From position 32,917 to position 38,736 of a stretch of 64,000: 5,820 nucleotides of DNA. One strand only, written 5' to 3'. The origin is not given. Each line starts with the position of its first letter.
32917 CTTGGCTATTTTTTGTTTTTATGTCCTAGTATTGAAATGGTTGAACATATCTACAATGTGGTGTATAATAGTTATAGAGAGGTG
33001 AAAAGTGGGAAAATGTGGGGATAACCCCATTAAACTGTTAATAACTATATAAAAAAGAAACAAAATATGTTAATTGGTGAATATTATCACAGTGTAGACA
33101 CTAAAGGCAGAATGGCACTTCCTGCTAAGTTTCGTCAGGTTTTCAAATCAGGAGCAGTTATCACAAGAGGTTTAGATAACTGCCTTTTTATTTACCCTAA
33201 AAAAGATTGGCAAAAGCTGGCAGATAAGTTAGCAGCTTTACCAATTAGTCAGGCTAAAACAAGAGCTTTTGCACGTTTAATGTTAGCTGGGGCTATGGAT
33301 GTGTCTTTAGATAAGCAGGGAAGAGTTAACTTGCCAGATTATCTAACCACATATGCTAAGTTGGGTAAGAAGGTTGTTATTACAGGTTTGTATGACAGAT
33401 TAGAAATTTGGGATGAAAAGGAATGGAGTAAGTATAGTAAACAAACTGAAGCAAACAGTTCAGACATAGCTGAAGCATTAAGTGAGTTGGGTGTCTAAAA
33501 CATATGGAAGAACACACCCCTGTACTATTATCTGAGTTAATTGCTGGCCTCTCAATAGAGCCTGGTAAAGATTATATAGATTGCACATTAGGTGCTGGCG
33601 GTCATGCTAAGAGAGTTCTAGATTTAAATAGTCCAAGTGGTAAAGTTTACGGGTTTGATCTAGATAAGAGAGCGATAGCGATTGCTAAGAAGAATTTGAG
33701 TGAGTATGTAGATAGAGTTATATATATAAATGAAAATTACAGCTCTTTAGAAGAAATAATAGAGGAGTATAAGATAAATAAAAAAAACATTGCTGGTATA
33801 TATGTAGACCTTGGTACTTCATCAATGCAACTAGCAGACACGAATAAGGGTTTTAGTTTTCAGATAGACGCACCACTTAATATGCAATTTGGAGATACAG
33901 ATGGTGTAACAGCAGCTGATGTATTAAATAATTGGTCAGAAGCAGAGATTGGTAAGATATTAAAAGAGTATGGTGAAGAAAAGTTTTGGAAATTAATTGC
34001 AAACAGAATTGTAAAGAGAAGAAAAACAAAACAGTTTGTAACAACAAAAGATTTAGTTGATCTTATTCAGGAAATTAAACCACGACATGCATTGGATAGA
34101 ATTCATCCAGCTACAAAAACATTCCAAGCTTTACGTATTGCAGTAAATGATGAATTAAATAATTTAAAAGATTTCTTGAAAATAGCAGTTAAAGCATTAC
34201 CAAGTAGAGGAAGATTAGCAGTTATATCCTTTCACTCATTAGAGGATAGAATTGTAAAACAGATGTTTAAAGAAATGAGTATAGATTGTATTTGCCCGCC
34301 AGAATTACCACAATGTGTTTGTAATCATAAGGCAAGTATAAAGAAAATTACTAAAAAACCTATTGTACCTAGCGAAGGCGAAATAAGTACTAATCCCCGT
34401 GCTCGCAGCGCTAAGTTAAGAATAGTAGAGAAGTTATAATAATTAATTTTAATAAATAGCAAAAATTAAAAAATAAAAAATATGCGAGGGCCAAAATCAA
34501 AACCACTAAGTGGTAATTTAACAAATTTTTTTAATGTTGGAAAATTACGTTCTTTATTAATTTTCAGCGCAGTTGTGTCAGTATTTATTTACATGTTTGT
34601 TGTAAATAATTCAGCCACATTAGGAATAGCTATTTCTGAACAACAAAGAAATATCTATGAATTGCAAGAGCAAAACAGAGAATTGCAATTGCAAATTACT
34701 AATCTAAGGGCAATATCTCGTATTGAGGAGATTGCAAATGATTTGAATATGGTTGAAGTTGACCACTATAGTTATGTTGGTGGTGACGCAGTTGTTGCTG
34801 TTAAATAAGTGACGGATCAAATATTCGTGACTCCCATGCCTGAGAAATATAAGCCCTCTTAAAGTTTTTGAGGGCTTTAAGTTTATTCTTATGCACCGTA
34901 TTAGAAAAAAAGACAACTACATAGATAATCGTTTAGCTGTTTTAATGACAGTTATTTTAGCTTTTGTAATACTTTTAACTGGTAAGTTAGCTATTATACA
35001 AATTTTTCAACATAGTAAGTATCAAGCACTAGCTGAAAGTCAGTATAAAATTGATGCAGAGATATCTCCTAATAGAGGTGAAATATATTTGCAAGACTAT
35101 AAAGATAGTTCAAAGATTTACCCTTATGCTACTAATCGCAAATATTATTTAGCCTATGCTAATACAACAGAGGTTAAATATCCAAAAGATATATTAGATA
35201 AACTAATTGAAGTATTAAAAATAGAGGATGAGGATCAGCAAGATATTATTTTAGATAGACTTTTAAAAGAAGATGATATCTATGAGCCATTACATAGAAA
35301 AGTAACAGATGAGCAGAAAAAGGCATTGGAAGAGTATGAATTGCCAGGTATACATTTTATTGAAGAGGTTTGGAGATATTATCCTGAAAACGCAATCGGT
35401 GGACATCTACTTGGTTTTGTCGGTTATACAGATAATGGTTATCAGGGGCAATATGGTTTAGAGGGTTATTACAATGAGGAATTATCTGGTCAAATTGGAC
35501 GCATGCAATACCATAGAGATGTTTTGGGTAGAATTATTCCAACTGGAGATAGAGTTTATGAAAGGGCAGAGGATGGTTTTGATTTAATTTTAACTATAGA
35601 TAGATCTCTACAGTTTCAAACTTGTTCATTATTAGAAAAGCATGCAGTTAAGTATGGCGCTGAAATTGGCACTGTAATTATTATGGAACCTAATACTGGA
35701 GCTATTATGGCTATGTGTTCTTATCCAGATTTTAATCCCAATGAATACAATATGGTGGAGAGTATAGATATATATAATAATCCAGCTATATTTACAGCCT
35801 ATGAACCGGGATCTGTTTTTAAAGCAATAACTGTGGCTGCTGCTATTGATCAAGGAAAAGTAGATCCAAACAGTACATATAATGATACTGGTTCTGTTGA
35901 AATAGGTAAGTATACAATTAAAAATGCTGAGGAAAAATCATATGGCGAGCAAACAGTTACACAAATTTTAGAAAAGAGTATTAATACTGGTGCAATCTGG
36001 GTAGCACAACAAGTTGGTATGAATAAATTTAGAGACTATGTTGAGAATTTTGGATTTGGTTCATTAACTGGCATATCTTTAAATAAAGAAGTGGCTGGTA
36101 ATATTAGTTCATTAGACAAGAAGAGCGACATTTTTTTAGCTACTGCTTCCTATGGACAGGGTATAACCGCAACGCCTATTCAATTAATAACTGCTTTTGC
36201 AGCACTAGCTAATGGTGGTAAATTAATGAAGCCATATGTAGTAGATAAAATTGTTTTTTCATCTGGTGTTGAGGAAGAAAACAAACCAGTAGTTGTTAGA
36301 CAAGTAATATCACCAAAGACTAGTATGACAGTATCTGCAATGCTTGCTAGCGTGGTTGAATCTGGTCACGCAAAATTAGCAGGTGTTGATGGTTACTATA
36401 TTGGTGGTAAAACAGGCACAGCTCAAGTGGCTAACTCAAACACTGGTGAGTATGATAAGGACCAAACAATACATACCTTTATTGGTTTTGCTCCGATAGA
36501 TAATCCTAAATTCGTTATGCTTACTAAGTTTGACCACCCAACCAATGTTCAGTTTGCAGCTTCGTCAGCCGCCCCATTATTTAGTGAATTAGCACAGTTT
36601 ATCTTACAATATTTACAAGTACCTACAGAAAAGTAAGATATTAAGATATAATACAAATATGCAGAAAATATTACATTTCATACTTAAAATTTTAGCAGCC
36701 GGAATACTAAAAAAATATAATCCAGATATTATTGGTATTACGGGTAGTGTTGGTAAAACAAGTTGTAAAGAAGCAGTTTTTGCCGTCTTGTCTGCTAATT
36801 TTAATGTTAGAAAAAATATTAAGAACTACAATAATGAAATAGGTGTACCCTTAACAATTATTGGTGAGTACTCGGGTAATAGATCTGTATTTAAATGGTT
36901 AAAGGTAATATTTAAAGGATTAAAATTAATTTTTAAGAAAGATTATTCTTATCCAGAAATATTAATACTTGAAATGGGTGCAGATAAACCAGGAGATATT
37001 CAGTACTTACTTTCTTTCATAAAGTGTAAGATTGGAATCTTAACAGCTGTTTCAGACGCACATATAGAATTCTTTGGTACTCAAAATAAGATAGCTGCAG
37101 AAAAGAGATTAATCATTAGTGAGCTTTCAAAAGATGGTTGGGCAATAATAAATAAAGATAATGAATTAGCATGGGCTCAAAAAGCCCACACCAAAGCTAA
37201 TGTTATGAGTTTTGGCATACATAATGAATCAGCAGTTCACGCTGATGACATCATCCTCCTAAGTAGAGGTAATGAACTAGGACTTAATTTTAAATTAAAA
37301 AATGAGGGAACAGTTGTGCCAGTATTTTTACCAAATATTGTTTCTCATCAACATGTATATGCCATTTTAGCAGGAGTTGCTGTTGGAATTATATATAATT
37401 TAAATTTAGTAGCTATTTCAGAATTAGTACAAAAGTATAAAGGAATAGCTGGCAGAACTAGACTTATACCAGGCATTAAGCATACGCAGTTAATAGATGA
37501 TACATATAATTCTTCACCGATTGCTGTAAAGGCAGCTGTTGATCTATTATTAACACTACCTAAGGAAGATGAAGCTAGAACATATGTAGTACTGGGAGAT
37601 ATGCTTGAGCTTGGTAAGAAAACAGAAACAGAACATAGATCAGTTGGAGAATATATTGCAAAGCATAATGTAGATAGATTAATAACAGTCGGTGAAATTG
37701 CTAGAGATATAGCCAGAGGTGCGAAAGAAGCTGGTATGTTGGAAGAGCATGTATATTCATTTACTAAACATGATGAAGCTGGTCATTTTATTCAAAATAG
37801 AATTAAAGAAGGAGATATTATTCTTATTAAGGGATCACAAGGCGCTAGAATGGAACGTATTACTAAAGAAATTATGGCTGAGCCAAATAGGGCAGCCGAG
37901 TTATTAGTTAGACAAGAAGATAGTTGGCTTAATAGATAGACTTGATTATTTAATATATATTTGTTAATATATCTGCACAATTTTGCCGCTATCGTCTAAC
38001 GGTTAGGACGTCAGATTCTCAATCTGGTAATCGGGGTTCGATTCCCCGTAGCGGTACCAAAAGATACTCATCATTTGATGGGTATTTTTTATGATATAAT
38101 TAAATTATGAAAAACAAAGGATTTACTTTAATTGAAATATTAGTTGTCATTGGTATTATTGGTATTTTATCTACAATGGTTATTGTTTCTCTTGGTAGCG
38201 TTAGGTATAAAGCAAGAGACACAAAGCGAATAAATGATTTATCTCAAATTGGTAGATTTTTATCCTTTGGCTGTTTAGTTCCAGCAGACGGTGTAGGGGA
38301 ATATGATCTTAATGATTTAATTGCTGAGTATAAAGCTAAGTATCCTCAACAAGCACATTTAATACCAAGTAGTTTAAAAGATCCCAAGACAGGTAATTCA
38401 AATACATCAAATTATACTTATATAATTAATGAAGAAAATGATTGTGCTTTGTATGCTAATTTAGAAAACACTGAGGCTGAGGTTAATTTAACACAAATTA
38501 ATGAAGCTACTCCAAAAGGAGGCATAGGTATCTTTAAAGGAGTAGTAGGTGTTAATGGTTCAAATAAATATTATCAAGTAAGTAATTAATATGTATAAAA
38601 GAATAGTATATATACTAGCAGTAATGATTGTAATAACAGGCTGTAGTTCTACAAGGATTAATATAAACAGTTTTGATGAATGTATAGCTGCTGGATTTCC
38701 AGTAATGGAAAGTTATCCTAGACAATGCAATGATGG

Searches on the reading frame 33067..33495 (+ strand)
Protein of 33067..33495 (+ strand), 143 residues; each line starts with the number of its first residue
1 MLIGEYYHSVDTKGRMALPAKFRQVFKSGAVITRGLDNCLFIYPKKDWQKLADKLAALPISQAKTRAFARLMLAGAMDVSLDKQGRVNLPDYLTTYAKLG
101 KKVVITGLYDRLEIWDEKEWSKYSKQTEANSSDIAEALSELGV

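Call 109: search_protein_families(library=pfam, proteins=[window:33067-33495:+], max_evalue=0.001)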
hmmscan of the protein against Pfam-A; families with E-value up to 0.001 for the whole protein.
window:33067-33495:+ (143 aa): 1 family
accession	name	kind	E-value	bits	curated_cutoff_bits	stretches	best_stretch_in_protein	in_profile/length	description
PF02381.23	MraZ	-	5e-42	142.2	23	2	72-137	1-67/72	MraZ protein, putative antitoxin-like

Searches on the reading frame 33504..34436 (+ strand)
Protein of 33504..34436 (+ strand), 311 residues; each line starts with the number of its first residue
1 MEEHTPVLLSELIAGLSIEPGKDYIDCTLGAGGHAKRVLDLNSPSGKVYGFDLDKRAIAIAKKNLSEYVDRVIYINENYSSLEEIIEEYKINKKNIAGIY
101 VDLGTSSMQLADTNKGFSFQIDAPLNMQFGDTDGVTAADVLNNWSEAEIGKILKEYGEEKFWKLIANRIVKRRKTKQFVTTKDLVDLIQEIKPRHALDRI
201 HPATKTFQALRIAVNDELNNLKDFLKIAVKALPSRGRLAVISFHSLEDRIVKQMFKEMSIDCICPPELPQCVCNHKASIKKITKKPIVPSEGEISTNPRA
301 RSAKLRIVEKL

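Call 14: search_protein_families(library=pfam, proteins=[window:33504-34436:+], max_evalue=0.001)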
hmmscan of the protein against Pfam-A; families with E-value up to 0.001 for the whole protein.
window:33504-34436:+ (311 aa): 3 families
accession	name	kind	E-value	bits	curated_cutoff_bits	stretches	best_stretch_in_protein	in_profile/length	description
PF01795.25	Methyltransf_5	-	5e-116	387.9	27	1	3-310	3-308/309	MraW methylase family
PF13847.12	Methyltransf_31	-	7.6e-05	22.9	27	1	19-69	2-53/145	Methyltransferase domain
PF13649.12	Methyltransf_25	-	0.00043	21.3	27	0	26-83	3-59/97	Methyltransferase domain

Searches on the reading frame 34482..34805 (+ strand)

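Call 109: search_protein_families(library=pfam, proteins=[window:34482-34805:+], max_evalue=0.001)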
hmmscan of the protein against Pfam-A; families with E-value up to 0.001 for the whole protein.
window:34482-34805:+ (108 aa): 2 families
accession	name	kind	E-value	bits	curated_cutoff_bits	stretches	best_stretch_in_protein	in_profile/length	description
PF04977.20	DivIC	-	8.4e-05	22.7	28.9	1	51-92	26-69/80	Septum formation initiator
PF04999.18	FtsL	-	0.00017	22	22.9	1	15-95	8-89/97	Cell division protein FtsL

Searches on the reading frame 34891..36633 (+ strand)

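Call 14: search_protein_families(library=pfam, proteins=[window:34891-36633:+], max_evalue=0.001)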
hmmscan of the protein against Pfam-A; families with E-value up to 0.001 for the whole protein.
window:34891-36633:+ (581 aa): 2 families
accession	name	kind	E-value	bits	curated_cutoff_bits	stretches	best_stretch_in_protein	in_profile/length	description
PF00905.27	Transpeptidase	-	8.8e-78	262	22.1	1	260-567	1-297/299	Penicillin binding protein transpeptidase domain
PF03717.20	PBP_dimer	-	2e-17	64.6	24.4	1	58-218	2-178/180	Penicillin-binding Protein dimerisation domain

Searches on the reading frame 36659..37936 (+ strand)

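Call 14: search_protein_families(library=pfam, proteins=[window:36659-37936:+], max_evalue=0.001)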
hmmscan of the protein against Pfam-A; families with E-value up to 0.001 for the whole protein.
window:36659-37936:+ (426 aa): 2 families
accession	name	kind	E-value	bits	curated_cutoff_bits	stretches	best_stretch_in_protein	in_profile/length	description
PF08245.18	Mur_ligase_M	-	1.1e-27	97.8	24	2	94-214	52-174/200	Mur ligase middle domain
PF02875.26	Mur_ligase_C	-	2.4e-19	70.8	28.4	1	265-393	1-126/127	Mur ligase, glutamate ligase domain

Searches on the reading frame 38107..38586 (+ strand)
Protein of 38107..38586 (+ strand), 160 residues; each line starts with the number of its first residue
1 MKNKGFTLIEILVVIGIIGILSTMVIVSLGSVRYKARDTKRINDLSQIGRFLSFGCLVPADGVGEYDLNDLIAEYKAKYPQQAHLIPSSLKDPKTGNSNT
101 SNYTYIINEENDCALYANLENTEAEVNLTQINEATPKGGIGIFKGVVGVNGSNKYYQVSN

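Call 14: search_protein_families(library=pfam, proteins=[window:38107-38586:+], max_evalue=0.001)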
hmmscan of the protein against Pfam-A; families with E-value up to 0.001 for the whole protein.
window:38107-38586:+ (160 aa): 1 family
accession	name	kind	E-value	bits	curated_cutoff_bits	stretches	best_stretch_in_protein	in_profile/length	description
PF07963.17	N_methyl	-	4.2e-08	32.9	21.2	1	2-25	3-26/27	Prokaryotic N-terminal methylation motif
